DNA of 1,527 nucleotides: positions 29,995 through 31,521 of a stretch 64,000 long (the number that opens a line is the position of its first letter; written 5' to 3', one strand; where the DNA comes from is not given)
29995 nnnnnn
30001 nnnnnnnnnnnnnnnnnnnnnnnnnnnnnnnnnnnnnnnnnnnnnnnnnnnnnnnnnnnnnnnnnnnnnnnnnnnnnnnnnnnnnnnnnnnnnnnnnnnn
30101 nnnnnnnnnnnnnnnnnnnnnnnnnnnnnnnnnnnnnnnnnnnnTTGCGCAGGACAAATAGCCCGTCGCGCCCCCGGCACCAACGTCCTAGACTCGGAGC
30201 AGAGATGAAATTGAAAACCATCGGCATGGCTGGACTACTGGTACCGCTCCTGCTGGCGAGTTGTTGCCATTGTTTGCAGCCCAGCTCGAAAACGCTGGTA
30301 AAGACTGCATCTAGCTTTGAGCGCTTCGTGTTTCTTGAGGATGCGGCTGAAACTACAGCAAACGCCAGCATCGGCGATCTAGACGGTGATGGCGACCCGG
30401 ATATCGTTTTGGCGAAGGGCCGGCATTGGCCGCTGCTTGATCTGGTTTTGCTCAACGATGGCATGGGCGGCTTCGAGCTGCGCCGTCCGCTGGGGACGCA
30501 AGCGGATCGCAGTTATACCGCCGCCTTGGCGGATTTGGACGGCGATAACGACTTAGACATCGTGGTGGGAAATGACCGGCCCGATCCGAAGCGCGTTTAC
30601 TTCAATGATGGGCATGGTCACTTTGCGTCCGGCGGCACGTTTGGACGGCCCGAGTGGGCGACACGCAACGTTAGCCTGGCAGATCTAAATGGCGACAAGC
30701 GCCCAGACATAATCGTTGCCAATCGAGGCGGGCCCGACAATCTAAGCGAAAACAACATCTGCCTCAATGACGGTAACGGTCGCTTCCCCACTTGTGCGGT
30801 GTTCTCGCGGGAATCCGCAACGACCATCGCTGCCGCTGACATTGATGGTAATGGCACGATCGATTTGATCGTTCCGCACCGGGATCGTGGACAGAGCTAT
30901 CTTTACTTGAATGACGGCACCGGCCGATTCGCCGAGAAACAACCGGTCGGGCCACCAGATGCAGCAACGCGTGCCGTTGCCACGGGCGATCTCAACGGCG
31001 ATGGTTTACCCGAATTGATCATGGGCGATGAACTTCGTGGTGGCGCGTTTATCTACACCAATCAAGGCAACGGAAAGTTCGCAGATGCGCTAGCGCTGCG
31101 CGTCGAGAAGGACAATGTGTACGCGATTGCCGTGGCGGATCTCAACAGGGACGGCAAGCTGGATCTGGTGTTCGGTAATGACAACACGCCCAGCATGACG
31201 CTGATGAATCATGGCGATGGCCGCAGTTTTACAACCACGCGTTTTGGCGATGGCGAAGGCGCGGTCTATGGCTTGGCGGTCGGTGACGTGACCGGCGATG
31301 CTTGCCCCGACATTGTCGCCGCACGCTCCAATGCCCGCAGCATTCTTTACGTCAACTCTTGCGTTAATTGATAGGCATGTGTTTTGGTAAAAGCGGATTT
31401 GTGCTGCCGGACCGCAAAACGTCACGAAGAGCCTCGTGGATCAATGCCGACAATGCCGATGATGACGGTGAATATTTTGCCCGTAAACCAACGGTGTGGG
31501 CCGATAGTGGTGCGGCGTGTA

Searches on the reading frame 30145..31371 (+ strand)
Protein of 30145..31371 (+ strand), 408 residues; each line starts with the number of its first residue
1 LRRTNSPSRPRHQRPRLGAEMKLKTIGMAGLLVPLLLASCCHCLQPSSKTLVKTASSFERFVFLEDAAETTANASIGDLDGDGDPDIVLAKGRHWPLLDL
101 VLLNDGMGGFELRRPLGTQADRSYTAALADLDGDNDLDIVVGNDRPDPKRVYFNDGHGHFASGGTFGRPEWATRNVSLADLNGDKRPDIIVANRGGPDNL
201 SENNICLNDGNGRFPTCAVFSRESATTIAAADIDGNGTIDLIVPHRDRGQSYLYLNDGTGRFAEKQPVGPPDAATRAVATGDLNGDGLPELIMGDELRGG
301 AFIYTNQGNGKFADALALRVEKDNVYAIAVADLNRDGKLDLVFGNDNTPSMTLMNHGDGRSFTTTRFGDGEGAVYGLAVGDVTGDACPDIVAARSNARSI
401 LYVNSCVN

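Call 71: search_protein_families(library=pfam, proteins=[window:30145-31371:+], max_evalue=0.1)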
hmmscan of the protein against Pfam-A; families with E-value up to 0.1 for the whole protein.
window:30145-31371:+ (408 aa): 7 families
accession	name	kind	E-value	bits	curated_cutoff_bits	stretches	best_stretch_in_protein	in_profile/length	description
PF13517.12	FG-GAP_3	-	1.4e-58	195.8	26.9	6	232-292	1-60/61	FG-GAP-like repeat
PF01839.29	FG-GAP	-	7.9e-30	102.7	22.1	6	325-347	2-24/37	FG-GAP repeat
PF16743.10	PliI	-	2.3e-10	40.7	27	1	158-194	45-80/123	Periplasmic lysozyme inhibitor of I-type lysozyme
PF12256.14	TcdB_toxin_midN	-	2.4e-05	24.2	24.8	0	223-255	25-55/181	Insecticide toxin TcdB middle/N-terminal region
PF14783.12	BBS2_Mid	-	0.00032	21.2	27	0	322-346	77-101/108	Ciliary BBSome complex subunit 2, middle region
PF15907.11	Itfg2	-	0.0043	16.8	27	0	226-249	76-99/330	Integrin-alpha FG-GAP repeat-containing protein 2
PF12182.14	DUF3642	-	0.0067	17.3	22.7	0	300-347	7-53/93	Bacterial lipoprotein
